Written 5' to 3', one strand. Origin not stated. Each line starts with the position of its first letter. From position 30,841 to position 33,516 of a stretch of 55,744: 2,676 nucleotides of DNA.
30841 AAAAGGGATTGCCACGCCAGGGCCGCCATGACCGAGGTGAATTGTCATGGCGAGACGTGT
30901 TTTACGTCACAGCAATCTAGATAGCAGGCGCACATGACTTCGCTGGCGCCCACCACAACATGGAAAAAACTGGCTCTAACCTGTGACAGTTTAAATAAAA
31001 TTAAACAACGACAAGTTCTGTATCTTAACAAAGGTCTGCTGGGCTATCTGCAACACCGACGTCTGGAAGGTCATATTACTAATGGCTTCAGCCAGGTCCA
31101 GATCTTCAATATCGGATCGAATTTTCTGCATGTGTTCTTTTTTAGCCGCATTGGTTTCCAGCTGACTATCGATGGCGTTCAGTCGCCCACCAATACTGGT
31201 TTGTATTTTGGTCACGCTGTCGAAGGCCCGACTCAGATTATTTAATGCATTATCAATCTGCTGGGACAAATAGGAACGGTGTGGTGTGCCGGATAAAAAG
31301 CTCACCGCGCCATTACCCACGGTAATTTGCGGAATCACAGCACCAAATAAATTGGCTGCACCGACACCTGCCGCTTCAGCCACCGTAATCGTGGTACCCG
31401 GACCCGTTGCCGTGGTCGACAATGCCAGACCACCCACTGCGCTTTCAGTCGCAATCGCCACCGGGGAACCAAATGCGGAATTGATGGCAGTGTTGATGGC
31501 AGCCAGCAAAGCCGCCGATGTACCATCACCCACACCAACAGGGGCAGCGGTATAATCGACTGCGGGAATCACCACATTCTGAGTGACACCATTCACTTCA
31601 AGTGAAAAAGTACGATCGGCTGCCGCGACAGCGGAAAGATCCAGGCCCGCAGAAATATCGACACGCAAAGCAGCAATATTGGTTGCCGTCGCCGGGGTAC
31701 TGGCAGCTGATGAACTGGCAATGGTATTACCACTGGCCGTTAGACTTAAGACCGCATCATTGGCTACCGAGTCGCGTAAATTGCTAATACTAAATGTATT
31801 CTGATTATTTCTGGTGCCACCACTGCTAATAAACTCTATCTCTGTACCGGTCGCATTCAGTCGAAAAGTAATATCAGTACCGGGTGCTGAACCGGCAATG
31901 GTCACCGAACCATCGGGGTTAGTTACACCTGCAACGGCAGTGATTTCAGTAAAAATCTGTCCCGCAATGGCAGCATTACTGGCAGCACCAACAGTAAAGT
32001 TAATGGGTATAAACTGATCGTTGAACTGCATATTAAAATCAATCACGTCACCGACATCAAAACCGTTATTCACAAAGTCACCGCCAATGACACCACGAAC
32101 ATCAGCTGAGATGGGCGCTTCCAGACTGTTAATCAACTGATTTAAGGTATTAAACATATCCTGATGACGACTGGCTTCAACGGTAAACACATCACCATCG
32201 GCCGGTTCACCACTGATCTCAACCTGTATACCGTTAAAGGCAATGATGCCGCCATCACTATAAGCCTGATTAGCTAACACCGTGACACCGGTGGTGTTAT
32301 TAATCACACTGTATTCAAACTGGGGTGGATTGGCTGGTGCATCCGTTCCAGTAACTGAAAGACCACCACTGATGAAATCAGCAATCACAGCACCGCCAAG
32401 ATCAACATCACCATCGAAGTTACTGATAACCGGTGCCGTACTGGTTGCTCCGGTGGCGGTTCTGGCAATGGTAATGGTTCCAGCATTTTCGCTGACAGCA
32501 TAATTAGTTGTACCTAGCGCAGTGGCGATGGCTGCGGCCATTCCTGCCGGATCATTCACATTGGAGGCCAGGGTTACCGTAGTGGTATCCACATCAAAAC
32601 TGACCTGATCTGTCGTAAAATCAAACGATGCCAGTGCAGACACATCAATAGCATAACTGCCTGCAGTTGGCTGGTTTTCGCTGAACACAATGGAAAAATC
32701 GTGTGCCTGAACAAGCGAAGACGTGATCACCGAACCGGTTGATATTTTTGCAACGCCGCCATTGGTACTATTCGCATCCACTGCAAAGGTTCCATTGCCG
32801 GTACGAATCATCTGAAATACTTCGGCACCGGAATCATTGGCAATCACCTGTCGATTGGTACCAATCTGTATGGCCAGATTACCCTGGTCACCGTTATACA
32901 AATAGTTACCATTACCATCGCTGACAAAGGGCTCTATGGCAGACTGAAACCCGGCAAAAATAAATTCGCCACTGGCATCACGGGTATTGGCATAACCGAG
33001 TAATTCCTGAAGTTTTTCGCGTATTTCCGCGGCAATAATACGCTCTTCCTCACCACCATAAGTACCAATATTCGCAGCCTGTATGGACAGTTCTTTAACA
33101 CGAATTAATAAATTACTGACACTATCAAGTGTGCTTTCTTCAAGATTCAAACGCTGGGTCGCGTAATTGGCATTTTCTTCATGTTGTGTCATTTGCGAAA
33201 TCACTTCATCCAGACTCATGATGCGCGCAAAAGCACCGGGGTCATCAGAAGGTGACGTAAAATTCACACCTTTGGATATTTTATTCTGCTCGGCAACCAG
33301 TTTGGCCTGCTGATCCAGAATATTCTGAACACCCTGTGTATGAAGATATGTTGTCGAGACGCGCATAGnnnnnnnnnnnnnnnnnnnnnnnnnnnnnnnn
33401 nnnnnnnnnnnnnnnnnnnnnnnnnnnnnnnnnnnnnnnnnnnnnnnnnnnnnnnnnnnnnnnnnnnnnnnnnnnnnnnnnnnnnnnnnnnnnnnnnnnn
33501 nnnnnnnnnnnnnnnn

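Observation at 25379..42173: All five extracellular axial flagellar proteins are enlarged together by related repeat modules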

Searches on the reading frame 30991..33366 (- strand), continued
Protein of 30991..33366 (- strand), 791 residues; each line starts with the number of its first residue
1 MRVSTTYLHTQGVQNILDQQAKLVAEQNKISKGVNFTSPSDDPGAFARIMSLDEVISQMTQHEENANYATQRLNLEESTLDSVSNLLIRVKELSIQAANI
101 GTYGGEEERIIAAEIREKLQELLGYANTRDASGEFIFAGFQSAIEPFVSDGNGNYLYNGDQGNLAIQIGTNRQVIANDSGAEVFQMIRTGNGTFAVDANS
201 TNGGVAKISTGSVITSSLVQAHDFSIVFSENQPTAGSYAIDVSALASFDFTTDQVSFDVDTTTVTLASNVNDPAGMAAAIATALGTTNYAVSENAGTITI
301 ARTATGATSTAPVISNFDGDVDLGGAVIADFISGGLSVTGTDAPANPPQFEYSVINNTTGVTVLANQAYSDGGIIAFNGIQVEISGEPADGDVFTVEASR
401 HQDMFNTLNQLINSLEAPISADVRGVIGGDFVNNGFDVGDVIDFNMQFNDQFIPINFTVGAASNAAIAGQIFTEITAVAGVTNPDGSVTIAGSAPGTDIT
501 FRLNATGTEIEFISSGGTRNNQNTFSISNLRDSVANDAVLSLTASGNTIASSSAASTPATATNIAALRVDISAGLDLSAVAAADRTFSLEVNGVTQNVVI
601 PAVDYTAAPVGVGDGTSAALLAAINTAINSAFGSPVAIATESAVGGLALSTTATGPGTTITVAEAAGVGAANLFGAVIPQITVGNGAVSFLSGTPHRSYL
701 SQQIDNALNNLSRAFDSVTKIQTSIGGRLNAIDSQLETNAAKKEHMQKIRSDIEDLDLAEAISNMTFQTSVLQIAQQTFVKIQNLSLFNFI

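Call 81: find_encoding_contigs(protein=P0095, flank=10000, max_places=1)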
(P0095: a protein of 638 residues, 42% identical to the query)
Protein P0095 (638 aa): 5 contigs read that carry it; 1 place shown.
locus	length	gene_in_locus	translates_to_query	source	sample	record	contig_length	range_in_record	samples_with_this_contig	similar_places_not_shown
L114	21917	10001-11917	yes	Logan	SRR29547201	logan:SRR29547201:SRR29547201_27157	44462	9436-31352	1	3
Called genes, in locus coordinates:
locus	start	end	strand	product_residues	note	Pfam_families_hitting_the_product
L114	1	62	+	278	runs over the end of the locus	PF03705:CheR_N, PF01739:CheR, PF08242:Methyltransf_12 (weak)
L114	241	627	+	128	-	PF00460:Flg_bb_rod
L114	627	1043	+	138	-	PF00460:Flg_bb_rod (weak), PF06429:Flg_bbr_C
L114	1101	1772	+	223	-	PF03963:FlgD, PF13861:FLgD_tudor, PF13860:FlgD_ig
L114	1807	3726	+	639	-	PF00460:Flg_bb_rod, PF22692:LlgE_F_G_D1, PF07559:FlgE_D2, PF06429:Flg_bbr_C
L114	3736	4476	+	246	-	PF22692:LlgE_F_G_D1, PF06429:Flg_bbr_C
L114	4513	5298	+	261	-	PF00460:Flg_bb_rod, PF22692:LlgE_F_G_D1, PF06429:Flg_bbr_C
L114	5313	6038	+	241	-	PF02107:FlgH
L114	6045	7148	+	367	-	PF02119:FlgI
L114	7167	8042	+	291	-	PF10135:Rod-binding, PF01832:Glucosaminidase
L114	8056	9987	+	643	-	PF00460:Flg_bb_rod (faint), PF22638:FlgK_D1, PF21158:flgK_1st_1, PF06429:Flg_bbr_C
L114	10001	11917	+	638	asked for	PF00669:Flagellin_N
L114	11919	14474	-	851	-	PF13424:TPR_12, PF13414:TPR_11, PF14559:TPR_19, PF13414:TPR_11, PF13424:TPR_12, PF13432:TPR_16, PF13414:TPR_11, PF13424:TPR_12, +42 more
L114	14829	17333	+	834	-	PF00669:Flagellin_N, PF00700:Flagellin_C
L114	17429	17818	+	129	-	PF03646:FlaG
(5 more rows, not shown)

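Call 82: find_encoding_contigs(protein=P0089, flank=10000, max_places=1)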
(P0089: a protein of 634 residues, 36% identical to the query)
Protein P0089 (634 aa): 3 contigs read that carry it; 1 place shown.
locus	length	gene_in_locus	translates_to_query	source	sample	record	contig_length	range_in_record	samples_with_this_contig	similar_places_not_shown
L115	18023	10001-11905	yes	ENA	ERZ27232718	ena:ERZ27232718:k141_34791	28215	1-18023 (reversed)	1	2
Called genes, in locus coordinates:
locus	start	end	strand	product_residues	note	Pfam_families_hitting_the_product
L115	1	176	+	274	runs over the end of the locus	PF03705:CheR_N, PF08241:Methyltransf_11 (faint), PF01739:CheR, PF13847:Methyltransf_31 (faint), PF08242:Methyltransf_12 (faint), PF13649:Methyltransf_25 (faint)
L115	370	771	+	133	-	PF00460:Flg_bb_rod (weak)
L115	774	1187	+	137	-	PF00460:Flg_bb_rod, PF06429:Flg_bbr_C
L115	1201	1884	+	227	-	PF03963:FlgD, PF13861:FLgD_tudor, PF13860:FlgD_ig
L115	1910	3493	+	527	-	PF00460:Flg_bb_rod, PF22692:LlgE_F_G_D1, PF07559:FlgE_D2, PF06429:Flg_bbr_C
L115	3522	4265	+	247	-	PF00460:Flg_bb_rod (weak), PF22692:LlgE_F_G_D1, PF06429:Flg_bbr_C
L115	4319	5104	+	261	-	PF00460:Flg_bb_rod, PF22692:LlgE_F_G_D1, PF06429:Flg_bbr_C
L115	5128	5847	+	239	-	PF02107:FlgH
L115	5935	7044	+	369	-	PF02119:FlgI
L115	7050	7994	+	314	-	PF10135:Rod-binding, PF01832:Glucosaminidase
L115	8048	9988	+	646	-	PF22638:FlgK_D1, PF21158:flgK_1st_1, PF06429:Flg_bbr_C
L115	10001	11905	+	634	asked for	PF00669:Flagellin_N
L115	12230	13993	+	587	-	PF00669:Flagellin_N, PF00700:Flagellin_C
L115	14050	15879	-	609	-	PF12569:NatA_aux_su (faint), PF12895:ANAPC3 (faint), PF25063:ARM_TT21_C (faint), PF00515:TPR_1 (faint), PF13414:TPR_11 (weak), PF14559:TPR_19 (weak), PF00685:Sulfotransfer_1, PF13469:Sulfotransfer_3, +11 more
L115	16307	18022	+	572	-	?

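Call 83: find_encoding_contigs(protein=P0103, flank=10000, max_places=1)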
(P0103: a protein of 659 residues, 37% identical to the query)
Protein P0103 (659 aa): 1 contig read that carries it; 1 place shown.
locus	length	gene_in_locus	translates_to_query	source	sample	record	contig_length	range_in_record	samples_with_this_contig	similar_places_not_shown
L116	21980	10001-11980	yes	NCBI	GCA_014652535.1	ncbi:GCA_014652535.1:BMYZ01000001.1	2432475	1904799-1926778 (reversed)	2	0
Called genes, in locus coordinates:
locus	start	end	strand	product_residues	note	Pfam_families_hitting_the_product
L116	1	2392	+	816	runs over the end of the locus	PF22692:LlgE_F_G_D1, PF07196:Flagellin_IN (faint), PF07559:FlgE_D2, PF06429:Flg_bbr_C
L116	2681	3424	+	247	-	PF00460:Flg_bb_rod (weak), PF22692:LlgE_F_G_D1, PF06429:Flg_bbr_C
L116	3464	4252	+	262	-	PF00460:Flg_bb_rod, PF22692:LlgE_F_G_D1, PF06429:Flg_bbr_C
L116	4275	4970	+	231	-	PF02107:FlgH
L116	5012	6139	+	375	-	PF02119:FlgI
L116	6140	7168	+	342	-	PF10135:Rod-binding, PF01832:Glucosaminidase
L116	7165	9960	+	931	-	PF00460:Flg_bb_rod (weak), PF22638:FlgK_D1, PF21158:flgK_1st_1, PF06429:Flg_bbr_C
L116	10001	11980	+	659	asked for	PF00669:Flagellin_N, PF00700:Flagellin_C (weak)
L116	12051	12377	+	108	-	PF05400:FliT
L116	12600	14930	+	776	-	PF00669:Flagellin_N, PF07196:Flagellin_IN, PF00700:Flagellin_C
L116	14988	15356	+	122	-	PF03646:FlaG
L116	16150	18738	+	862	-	PF00669:Flagellin_N, PF07196:Flagellin_IN (weak), PF00700:Flagellin_C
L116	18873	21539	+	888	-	PF05231:MASE1, PF03924:CHASE, PF00989:PAS, PF13188:PAS_8 (weak), PF13426:PAS_9, PF24820:Diguanyl_cycl_sensor (faint), PF00512:HisKA, PF02518:HATPase_c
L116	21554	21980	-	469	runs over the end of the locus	PF06057:VirJ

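Call 84: find_encoding_contigs(protein=P0092, flank=10000, max_places=1)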
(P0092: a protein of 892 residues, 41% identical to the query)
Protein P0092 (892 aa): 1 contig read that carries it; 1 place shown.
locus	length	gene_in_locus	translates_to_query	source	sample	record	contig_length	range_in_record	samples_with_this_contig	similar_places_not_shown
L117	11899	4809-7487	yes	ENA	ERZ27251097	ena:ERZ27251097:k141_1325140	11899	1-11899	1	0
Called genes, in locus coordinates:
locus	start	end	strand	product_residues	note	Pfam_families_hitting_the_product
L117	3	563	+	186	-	?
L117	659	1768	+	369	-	PF02119:FlgI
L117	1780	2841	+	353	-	PF10135:Rod-binding, PF01832:Glucosaminidase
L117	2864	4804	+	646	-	PF00460:Flg_bb_rod (weak), PF22638:FlgK_D1, PF21158:flgK_1st_1, PF06429:Flg_bbr_C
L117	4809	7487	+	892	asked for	PF00669:Flagellin_N, PF00700:Flagellin_C (weak)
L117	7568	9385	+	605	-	PF13414:TPR_11, PF14559:TPR_19 (weak), PF00515:TPR_1, PF13414:TPR_11, PF00515:TPR_1, PF13414:TPR_11, PF00685:Sulfotransfer_1, PF13469:Sulfotransfer_3, +17 more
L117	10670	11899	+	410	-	?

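Call 85: find_encoding_contigs(protein=P0002, flank=10000, max_places=1)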
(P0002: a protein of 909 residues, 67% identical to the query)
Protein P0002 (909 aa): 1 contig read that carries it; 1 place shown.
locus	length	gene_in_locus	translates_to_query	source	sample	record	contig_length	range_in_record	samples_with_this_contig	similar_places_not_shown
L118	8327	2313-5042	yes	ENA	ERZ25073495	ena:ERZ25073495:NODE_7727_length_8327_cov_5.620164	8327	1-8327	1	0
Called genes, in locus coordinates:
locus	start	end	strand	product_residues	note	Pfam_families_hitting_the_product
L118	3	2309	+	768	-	?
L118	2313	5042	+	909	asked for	PF00669:Flagellin_N, PF00700:Flagellin_C (weak)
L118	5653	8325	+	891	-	?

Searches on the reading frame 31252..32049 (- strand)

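Call 9: search_protein_families(library=pfam, proteins=[window:31252-32049:-], max_evalue=10)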
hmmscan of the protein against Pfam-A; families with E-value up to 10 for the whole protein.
seq(266 aa): 2 families
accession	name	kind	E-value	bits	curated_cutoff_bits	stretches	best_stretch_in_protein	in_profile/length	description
PF09355.15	Phage_Gp19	-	1.5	9.7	22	1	134-166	31-63/116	Phage protein Gp19/Gp15/Gp42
PF00288.32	GHMP_kinases_N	-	3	8.5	22.3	1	169-197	26-54/87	GHMP kinases N terminal domain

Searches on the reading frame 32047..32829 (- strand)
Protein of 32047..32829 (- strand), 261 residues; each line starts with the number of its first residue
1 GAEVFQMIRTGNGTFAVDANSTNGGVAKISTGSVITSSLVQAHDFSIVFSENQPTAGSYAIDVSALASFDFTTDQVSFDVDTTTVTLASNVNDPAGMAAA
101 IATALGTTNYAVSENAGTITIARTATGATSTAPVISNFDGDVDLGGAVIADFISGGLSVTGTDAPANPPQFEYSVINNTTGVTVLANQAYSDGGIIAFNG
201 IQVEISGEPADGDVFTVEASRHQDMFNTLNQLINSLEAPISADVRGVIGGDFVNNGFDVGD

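Call 9: search_protein_families(library=pfam, proteins=[window:32047-32829:-], max_evalue=10)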
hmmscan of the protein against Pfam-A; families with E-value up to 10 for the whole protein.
seq(261 aa): 3 families
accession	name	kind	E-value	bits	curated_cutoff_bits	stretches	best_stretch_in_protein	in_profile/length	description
PF21158.3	flgK_1st_1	-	0.00029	21.2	24.2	2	185-218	48-80/81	Flagellar hook-associated protein 1, D2-like domain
PF21159.3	FlgK_2nd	-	0.012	16.4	24.7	1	111-218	6-115/116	Flagellar hook-associated protein 1, D3 domain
PF00347.28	Ribosomal_L6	-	0.18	13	27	1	200-248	31-78/80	Ribosomal protein L6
